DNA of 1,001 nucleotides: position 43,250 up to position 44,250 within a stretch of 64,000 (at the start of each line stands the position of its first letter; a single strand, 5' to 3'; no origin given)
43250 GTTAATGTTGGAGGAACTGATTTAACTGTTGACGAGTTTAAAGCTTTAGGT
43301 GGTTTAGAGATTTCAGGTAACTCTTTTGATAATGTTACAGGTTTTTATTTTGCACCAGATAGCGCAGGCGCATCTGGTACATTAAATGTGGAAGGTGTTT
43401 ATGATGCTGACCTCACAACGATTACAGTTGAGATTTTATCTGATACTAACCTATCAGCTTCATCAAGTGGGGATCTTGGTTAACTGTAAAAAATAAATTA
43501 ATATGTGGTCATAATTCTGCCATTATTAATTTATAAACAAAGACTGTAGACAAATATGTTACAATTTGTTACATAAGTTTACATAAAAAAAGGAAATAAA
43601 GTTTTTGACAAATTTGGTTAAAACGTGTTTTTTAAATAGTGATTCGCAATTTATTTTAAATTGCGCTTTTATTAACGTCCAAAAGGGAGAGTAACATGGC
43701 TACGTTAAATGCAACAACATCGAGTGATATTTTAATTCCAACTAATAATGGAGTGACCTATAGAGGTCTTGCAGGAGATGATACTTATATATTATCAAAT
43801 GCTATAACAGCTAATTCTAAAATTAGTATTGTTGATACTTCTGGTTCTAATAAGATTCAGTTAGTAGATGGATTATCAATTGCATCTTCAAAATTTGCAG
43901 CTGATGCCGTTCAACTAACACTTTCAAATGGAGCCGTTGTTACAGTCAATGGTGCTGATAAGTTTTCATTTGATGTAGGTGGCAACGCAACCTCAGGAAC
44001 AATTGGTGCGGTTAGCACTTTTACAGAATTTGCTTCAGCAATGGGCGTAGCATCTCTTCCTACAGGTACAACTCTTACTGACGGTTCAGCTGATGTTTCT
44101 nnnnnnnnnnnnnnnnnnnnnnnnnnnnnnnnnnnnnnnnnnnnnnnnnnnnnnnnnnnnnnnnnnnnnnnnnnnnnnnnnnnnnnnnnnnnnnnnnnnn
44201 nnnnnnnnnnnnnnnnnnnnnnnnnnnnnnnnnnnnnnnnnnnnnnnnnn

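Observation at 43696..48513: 1605-aa RTX-like giant protein without signal peptide, convergent on the T1SS: likely S-layer/adhesin cargo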

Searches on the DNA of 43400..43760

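Call 96: search_rna_families(source=window, start=43400, end=43760, threshold=evalue, max_evalue=1)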
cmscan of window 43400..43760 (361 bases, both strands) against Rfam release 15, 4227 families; matches with E-value up to 1: 0.
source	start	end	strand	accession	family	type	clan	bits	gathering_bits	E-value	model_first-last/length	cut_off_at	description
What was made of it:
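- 43645..43665 (+): Hairpin in the 5' leader, preceded by the conserved block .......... No Rfam family (call 96).
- Tried and rejected: Rfam found nothing in the 5' leader (call 96).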

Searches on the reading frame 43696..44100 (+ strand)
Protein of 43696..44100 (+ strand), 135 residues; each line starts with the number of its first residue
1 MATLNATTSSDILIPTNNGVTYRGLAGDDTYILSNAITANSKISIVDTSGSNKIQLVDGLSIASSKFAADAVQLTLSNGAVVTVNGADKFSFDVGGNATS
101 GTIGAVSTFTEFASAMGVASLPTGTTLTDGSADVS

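Call 60: search_protein_families(library=pfam, proteins=[window:43696-44100:+], max_evalue=5)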
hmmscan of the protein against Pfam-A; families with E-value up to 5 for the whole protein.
window:43696-44100:+ (135 aa): 0 families

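Call 66: search_solved_structures(query=A6, max_evalue=10, show_alignments=1)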
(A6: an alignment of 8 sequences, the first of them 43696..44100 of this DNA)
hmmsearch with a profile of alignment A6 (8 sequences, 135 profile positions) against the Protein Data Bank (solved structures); distinct sequences matched with E-value up to 10: 3.
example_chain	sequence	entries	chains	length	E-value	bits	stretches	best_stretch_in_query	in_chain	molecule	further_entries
7smj_A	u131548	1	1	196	0.025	17.7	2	35-89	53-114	AI-designed TIM-barrel F2N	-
7mcc_A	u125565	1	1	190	0.035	17.2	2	35-89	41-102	AI-designed TIM-barrel F2C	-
6yqx_A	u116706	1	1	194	1.4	12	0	27-51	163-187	de novo designed TIM barrel DeNovoTIM13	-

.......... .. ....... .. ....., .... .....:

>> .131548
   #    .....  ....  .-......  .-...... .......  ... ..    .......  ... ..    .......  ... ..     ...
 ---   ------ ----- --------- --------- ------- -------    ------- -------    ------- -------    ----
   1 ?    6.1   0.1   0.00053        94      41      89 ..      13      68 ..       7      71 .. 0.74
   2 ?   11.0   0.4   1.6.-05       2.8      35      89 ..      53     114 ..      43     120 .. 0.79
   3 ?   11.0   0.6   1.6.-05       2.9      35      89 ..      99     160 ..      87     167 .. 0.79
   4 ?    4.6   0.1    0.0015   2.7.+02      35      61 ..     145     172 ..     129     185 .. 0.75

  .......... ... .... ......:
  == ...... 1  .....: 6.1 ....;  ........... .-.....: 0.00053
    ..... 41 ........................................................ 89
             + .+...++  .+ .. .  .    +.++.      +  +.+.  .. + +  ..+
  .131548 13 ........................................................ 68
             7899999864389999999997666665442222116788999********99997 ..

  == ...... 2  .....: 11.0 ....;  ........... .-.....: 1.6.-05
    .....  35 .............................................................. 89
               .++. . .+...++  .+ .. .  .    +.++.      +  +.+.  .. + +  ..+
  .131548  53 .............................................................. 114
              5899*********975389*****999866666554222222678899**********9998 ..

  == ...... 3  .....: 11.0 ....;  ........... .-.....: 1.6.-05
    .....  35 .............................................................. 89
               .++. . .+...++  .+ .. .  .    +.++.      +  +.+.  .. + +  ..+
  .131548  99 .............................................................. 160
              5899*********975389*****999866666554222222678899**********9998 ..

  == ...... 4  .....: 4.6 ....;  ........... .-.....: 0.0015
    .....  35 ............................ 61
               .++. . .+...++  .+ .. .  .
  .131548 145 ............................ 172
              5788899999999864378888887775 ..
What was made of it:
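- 43696..44088 (+): N-terminal module, aa 1-131, all-beta. It is far more conserved than the body of the protein: 52-92% against about 35% identity. Proposed docking domain. No Pfam or PDB sequence match (calls 60, 66).
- Tried and rejected: A profile of the N-terminal module against PDB returned only designed TIM barrels at E 0.025, which I dismissed (call 66).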

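Call 72: search_protein_representatives(protein=window:43696-44100:+)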
Query: 135 residues. Proteins with E-value up to 0.001 (for the whole library): 687; up to 1e-10: 546; up to 1e-30: 96. The best 150 are listed.
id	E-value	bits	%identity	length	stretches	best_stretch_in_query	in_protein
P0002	6.3e-71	252.1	100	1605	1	1-135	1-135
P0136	1.0e-66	238.5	55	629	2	8-129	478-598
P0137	3.2e-66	236.9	43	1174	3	3-133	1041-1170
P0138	1.5e-59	215.4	49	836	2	1-134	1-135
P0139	6.7e-59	213.3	49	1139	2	1-134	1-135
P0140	1.5e-56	205.8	43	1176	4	1-129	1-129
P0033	4.9e-51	188.0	75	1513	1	2-135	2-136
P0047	3.7e-48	178.7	69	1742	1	1-132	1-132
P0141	4.1e-48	178.5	48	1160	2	3-121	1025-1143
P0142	2.5e-47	176.0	71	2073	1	1-134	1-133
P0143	2.5e-47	176.0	70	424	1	1-135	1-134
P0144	7.9e-47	174.4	68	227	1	1-135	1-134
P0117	8.7e-47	174.3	72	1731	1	1-132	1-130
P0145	2.5e-46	172.8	71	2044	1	1-134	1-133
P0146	3.7e-46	172.3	68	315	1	1-134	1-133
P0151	8.5e-44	164.6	47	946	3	3-133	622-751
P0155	1.2e-42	161.0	48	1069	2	4-133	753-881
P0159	5.1e-42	158.9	42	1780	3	2-119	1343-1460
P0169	7.7e-40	151.9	46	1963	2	3-133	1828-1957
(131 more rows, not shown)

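Call 74: search_protein_families(library=pfam, proteins=[P0136, P0137, P0138, P0140, P0151, P0159, P0169, P0155], max_evalue=0.001)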
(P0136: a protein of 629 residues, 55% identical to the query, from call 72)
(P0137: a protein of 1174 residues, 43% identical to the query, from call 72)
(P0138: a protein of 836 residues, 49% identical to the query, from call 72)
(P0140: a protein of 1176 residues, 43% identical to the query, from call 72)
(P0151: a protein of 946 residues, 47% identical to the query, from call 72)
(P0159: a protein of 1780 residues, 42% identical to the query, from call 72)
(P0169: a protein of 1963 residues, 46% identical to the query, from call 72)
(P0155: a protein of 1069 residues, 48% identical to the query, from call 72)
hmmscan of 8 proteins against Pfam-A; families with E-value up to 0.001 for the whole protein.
P0136 (629 aa): 1 family
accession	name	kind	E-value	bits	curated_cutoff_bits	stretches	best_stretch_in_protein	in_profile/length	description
PF00144.29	Beta-lactamase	-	8.8e-30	104.4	27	1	180-425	20-308/329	Beta-lactamase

P0137 (1174 aa): 0 families

P0138 (836 aa): 0 families

P0140 (1176 aa): 3 families
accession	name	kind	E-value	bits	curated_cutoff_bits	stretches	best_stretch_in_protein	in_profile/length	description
PF13583.11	Reprolysin_4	-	4.6e-06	26.9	22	1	831-883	125-177/203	Metallo-peptidase family M12B Reprolysin-like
PF00413.30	Peptidase_M10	-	2.8e-05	24.5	24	1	746-860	9-127/159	Matrixin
PF13688.12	Reprolysin_5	-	3.9e-05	24.4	27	1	752-883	66-188/196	Metallo-peptidase family M12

P0151 (946 aa): 2 families
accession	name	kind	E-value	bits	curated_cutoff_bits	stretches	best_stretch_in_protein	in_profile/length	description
PF13205.12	Big_5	-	4e-20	72.9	23.6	1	499-607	1-104/105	Bacterial Ig-like domain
PF04151.21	PPC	-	2.1e-06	28.9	25.9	1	44-124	1-69/70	Bacterial pre-peptidase C-terminal domain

P0159 (1780 aa): 1 family
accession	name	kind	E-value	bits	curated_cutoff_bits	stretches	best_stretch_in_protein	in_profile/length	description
PF00353.25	HemolysinCabind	-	3.8e-16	59.1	23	3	668-702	2-36/36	RTX calcium-binding nonapeptide repeat (4 copies)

P0169 (1963 aa): 6 families
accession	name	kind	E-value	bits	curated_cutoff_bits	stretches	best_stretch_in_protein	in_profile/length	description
PF25390.1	WD40_RLD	-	1.7e-112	376.8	150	2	912-1199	34-346/363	RCC1-like domain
PF07603.17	Lcl_C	-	2.3e-105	347.6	34.9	4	682-805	1-117/117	Lcl C-terminal domain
PF00415.24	RCC1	-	1.1e-63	212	21.7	7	1122-1167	1-50/50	Regulator of chromosome condensation (RCC1) repeat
PF13540.12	RCC1_2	-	7.4e-58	191.5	22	7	1108-1135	3-30/30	Regulator of chromosome condensation (RCC1) repeat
PF25384.1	Alsin_RLD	-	4.4e-14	53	100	0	1077-1139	244-310/405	Alsin RCC1-like domain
PF13004.13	BACON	-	3.5e-08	33.8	25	1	1534-1586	3-61/61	Putative binding domain, N-terminal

P0155 (1069 aa): 2 families
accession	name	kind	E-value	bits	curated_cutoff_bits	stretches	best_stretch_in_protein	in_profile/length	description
PF00353.25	HemolysinCabind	-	1.6e-52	175.4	23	10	327-362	1-36/36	RTX calcium-binding nonapeptide repeat (4 copies)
PF03160.20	Calx-beta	-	7.8e-22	78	27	1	650-744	21-119/119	Calx-beta domain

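Call 86: find_related_loci(query=A6, collection=metagenome_contigs, flank=10000)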
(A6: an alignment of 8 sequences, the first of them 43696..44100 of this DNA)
Query A6 (135 aa) in metagenome_contigs; peptide patterns used: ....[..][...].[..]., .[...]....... (x = any residue, [..] = any of these).
394 stretches matched a pattern; 292 encode a relative of the query (tblastn E <= 1e-3); the best 80 are kept; 80 distinct loci.
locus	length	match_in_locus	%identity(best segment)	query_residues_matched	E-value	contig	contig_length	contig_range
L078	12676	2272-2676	100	1-135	9e-83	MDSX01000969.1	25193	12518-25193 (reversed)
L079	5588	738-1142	95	1-135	3e-79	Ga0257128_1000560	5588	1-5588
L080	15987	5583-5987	92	1-135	1e-76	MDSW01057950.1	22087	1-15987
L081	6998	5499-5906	75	1-135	5e-61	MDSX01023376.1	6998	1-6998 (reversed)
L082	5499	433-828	72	1-132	5e-61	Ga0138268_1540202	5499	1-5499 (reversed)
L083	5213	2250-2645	72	1-132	5e-61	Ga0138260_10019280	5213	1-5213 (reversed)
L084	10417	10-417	75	1-135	9e-61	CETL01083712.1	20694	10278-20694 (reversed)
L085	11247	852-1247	71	1-132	8e-61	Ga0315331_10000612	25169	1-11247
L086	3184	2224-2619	71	1-132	7e-61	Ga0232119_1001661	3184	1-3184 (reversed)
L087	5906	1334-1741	74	1-135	1e-60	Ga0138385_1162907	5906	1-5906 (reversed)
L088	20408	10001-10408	76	1-135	9e-61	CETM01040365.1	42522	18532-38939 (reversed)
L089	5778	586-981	72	1-132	7e-61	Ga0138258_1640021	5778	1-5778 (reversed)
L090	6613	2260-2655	72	1-132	7e-61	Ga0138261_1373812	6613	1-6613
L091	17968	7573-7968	70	1-132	8e-61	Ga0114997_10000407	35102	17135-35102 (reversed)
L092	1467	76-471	71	1-132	2e-63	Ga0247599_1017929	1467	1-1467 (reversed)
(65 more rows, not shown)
